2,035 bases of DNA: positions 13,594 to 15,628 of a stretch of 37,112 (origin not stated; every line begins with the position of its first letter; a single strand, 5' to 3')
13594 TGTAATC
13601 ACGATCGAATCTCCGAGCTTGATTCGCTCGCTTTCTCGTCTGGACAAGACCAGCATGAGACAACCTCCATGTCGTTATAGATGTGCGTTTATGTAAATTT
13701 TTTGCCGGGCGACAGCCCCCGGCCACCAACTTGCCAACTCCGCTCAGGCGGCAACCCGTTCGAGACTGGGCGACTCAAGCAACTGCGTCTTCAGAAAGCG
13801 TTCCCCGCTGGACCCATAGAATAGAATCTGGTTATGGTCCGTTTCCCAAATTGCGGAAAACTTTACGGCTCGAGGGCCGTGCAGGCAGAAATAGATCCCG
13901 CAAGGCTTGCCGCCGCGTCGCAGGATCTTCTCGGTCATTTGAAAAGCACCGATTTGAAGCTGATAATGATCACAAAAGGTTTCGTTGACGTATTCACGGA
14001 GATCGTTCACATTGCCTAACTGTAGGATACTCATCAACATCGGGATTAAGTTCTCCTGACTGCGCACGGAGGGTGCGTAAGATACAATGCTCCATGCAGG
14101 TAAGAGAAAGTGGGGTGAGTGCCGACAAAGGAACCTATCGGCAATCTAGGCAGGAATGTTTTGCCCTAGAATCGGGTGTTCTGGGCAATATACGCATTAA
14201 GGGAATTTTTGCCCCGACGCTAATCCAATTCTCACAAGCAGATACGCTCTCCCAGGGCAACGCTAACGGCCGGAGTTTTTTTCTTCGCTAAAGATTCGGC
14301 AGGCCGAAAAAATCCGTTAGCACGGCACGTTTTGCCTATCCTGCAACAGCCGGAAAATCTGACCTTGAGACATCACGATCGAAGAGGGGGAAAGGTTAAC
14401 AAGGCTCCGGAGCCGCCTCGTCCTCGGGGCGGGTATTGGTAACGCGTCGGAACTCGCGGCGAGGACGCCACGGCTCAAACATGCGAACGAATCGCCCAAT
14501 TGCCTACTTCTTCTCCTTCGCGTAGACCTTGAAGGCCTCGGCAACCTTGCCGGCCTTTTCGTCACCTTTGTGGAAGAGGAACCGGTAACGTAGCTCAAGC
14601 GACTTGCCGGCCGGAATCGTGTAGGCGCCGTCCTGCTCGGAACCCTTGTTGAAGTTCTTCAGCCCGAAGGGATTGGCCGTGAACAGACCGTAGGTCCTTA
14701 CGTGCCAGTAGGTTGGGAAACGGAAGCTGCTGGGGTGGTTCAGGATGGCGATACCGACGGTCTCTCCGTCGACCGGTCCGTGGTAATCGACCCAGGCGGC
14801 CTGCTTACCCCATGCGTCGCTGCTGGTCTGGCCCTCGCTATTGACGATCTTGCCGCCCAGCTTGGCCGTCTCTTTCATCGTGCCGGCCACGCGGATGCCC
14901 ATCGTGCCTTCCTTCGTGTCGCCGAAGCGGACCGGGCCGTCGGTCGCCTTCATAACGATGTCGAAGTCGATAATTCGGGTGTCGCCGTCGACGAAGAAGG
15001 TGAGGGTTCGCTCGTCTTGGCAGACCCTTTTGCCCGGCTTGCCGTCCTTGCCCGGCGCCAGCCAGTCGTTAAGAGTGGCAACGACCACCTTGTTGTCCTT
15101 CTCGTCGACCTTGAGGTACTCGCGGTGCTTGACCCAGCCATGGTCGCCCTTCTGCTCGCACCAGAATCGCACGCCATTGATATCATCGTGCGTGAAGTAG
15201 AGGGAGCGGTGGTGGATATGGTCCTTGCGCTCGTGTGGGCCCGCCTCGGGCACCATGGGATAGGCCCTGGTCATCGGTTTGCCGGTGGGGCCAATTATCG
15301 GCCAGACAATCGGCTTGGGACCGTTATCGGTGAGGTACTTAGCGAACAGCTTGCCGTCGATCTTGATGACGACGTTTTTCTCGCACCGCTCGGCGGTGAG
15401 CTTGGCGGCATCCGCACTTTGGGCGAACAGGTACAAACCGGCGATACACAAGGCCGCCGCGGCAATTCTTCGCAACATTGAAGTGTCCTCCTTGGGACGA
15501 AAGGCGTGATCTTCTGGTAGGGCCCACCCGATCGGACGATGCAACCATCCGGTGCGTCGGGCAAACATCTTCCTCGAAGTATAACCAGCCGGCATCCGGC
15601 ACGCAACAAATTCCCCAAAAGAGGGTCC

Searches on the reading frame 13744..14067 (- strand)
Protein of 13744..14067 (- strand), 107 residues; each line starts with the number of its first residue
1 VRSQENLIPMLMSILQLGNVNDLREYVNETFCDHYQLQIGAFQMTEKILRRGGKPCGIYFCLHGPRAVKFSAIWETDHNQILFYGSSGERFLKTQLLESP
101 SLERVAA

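Call 9: search_protein_families(library=pfam, proteins=[window:13744-14067:-], max_evalue=0.01)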
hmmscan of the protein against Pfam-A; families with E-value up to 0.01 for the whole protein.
window:13744-14067:- (107 aa): 0 families

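Call 10: search_protein_families(library=ncbifam, proteins=[window:13744-14067:-], max_evalue=0.01)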
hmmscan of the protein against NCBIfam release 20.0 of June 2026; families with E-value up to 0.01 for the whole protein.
window:13744-14067:- (107 aa): 0 families

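Call 15: find_homologous_proteins(query=window:13744-14067:-)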
Query window:13744-14067:- (107 aa): 1233 proteins with E <= 0.001 among 1236 candidates; the best 120 are listed.
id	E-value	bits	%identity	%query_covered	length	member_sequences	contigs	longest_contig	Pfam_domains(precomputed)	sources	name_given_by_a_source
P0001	2.6e-60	219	100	92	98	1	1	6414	-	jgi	-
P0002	7.0e-60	218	99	92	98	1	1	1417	-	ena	-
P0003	1.3e-56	207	93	92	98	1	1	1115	-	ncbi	-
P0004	6.6e-55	202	92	92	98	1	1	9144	-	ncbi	-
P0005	2.4e-53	197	90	92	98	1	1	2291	-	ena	-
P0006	1.7e-50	187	84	92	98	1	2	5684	-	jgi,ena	-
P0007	1.1e-47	178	79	92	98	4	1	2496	-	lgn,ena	-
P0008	4.7e-47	176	74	100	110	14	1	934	-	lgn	-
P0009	1.1e-45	172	77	92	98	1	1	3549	-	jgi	-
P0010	2.1e-45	171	78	92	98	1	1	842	-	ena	-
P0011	2.6e-45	171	72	100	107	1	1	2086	-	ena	-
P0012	5.1e-45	170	73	92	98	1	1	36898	-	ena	-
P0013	5.2e-45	170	73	92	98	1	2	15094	-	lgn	-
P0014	5.4e-45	170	73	92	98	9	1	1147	-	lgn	-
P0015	7.3e-45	169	76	92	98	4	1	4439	-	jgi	jgi:hypothetical protein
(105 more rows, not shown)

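Call 18: find_related_loci(query=A1, collection=genome_contigs, flank=3000)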
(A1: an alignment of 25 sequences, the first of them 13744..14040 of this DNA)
Query A1 (98 aa) in genome_contigs; peptide patterns used: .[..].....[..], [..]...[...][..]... (x = any residue, [..] = any of these).
262 stretches matched a pattern; 205 encode a relative of the query (tblastn E <= 1e-3); the best 80 are kept; 80 distinct loci.
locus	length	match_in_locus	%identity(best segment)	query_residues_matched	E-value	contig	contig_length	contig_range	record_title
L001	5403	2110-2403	92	1-98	1e-60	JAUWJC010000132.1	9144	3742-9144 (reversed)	MAG: Pirellulales bacterium isolate CSMAG_2310 CSMAG_2310_k127_5439345_length_9144_cov_60.9734, whole genome shotgun seq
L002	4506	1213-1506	72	1-98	7e-52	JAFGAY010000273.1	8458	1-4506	MAG: Pirellulales bacterium isolate Zod_Metabat.10 k87_4851177, whole genome shotgun sequence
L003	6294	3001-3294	73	1-98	1e-51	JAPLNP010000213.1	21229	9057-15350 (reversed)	MAG: Planctomycetia bacterium isolate LacPavin_0920_SED3_MAG_64_13 LacPavin_0920_SED3_scaffold_650277, whole genome shot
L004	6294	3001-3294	76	1-98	3e-50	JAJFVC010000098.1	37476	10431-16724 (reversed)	MAG: Planctomycetaceae bacterium isolate bin.610 k141_3777891, whole genome shotgun sequence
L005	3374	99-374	76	7-98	5e-50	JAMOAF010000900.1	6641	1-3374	MAG: Planctomycetota bacterium isolate Bin_67 Bin_67_scaffold_12159, whole genome shotgun sequence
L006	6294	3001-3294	74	1-98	1e-49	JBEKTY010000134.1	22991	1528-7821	MAG: Thermoguttaceae bacterium isolate SPRUCE 569 SPRUCE_569_134, whole genome shotgun sequence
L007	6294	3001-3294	74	1-98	7e-50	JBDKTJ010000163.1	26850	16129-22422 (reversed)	MAG: Thermoguttaceae bacterium isolate 6_bin.38_R1 c_000000906257, whole genome shotgun sequence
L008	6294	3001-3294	74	1-98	1e-49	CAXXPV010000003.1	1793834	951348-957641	MAG: Thermoguttaceae bacterium isolate 5d2646e0-01ad-46f9-a460-09296c79865c genome assembly, contig: contig_3, whole gen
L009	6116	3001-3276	75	7-98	2e-49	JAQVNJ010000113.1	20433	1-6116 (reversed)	MAG: Thermoguttaceae bacterium isolate STF1_154 NODE_6429_length_20433_cov_4.966759_Sandtown_F1, whole genome shotgun se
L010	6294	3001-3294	73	1-98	2e-48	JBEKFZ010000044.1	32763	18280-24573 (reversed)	MAG: Thermoguttaceae bacterium isolate SPRUCE 241 SPRUCE_241_44, whole genome shotgun sequence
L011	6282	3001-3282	70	1-94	1e-48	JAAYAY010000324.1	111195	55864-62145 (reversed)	MAG: Planctomycetaceae bacterium isolate AS06rmzACSIP_219 578048_AS06, whole genome shotgun sequence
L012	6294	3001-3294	68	1-98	2e-48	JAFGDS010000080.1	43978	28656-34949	MAG: Pirellulales bacterium isolate Zod_Metabat.1184 k87_7094114, whole genome shotgun sequence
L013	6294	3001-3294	73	1-98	3e-48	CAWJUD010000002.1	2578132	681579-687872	MAG: Pirellulales bacterium isolate MFD04408.bin.1.134 genome assembly, contig: contig_24530, whole genome shotgun seque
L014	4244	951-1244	69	1-98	3e-48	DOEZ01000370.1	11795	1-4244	MAG TPA_asm: Planctomycetaceae bacterium isolate UBA11386 contig_76455, whole genome shotgun sequence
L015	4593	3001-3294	73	1-98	3e-48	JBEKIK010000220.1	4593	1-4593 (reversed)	MAG: Thermoguttaceae bacterium isolate SPRUCE 299 SPRUCE_299_220, whole genome shotgun sequence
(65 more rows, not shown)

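Call 38: predict_structure(alignment_id=A1)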
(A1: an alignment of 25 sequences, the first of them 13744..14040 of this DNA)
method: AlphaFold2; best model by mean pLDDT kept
length: 98 residues; sequences in the alignment: 25
mean_pLDDT: 84.2   pTM: 0.76
mean pLDDT of the five models: 84.2, 82.5, 58.7, 58.5, 43.5
residues with pLDDT >= 90: 38; 70-90: 49; 50-70: 11; < 50: 0
segments of 3 or more residues with pLDDT < 50: none
pLDDT, mean of each block of 10 residues (from residue 1): 63 88 87 88 89 87 92 92 86 64
secondary structure, 60 per line:
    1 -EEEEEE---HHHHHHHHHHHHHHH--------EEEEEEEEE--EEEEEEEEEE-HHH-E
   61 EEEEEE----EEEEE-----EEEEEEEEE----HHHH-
elements in order: E2-7 H11-25 E34-42 E45-54 E60-66 E71-75 E81-89 H94-97

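Call 42: fold_search(model_id=the predicted structure, library=pdb)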
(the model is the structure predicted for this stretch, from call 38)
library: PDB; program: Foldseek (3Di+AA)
matches with E <= 10: 441; with E <= 0.001: 0
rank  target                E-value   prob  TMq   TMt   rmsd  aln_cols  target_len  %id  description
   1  9utm_B                1.9e-01  0.69  0.43  0.30   9.8       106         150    6  Crystal structure of an anti-CRISPR protein AcrIIA11 (released 2025-10-01)
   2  9utm_A                2.7e-01  0.57  0.43  0.30   9.9       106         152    6  Crystal structure of an anti-CRISPR protein AcrIIA11 (released 2025-10-01)
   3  3elz_C                5.9e-01  0.28  0.33  0.26   5.5        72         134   15  Crystal structure of Zebrafish Ileal Bile Acid-Bindin Protein complexed with cholic acid (crystal form A). (released 2009-01-13)
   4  7agv_F                6.6e-01  0.28  0.31  0.21   3.9        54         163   17  High-resolution structure of the K+/H+ antiporter subunit KhtT in complex with c-di-AMP (released 2021-03-31)
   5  6edw_D                6.6e-01  0.15  0.29  0.06  13.2        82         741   18  Crystal structure of Mycobacterium tuberculosis ICL2 in the apo form (released 2019-08-14)
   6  7agv_A                7.0e-01  0.25  0.31  0.22   3.8        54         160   17  High-resolution structure of the K+/H+ antiporter subunit KhtT in complex with c-di-AMP (released 2021-03-31)
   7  6edw_A                7.0e-01  0.18  0.27  0.06  10.1        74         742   18  Crystal structure of Mycobacterium tuberculosis ICL2 in the apo form (released 2019-08-14)
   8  1q4k_C                7.0e-01  0.11  0.24  0.13  13.8        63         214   14  The polo-box domain of Plk1 in complex with a phospho-peptide (released 2003-11-11)
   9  8xfu_B                7.4e-01  0.18  0.29  0.32   4.8        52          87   12  DUF3055 from Staphylococcus aureus adopts unique strategy for structural distinctiveness (released 2024-10-30)
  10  3hw2_A                7.9e-01  0.35  0.40  0.17   6.3        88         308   11  Crystal structure of the SifA-SKIP(PH) complex (released 2009-11-03)
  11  3elx                  7.9e-01  0.21  0.31  0.25   5.6        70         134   13  Crystal structure of apo Zebrafish Ileal Bile Acid-Binding Protein (released 2009-01-13)
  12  7agv_D                8.4e-01  0.23  0.31  0.22   3.8        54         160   17  High-resolution structure of the K+/H+ antiporter subunit KhtT in complex with c-di-AMP (released 2021-03-31)
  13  6ee1_C                8.9e-01  0.12  0.28  0.06  10.2        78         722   18  Crystal structure of Mycobacterium tuberculosis ICL2 in complex with acetyl-CoA (released 2019-08-14)
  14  6ee1_B                8.9e-01  0.11  0.28  0.06  12.2        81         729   17  Crystal structure of Mycobacterium tuberculosis ICL2 in complex with acetyl-CoA (released 2019-08-14)
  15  7agw_A                9.5e-01  0.35  0.33  0.42   3.8        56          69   18  Structure of the N-domain of the K+/H+ antiporter subunit KhtT at pH 6.5 (released 2021-03-31)
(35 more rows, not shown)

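Call 61: search_solved_structures(query=A1, max_evalue=10)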
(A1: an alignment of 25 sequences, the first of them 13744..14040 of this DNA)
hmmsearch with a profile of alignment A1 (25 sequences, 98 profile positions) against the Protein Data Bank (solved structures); distinct sequences matched with E-value up to 10: 0.

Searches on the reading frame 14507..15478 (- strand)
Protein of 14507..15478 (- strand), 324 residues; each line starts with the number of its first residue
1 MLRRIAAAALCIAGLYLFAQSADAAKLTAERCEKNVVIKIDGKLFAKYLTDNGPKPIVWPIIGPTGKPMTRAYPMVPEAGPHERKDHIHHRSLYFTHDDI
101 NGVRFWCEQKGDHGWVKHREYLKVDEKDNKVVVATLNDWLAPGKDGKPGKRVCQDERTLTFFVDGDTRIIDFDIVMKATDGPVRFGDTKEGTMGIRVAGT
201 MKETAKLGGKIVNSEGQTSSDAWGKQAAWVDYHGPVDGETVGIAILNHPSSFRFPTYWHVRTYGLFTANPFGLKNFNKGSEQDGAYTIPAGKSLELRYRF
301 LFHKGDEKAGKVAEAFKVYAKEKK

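Call 9: search_protein_families(library=pfam, proteins=[window:14507-15478:-], max_evalue=0.01)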
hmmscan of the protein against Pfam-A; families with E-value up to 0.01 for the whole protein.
seq(324 aa): 1 family
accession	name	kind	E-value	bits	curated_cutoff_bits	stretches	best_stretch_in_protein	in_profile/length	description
PF14100.11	DUF6807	-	4.3e-74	249.9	27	1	36-316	2-269/270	Family of unknown function (DUF6807)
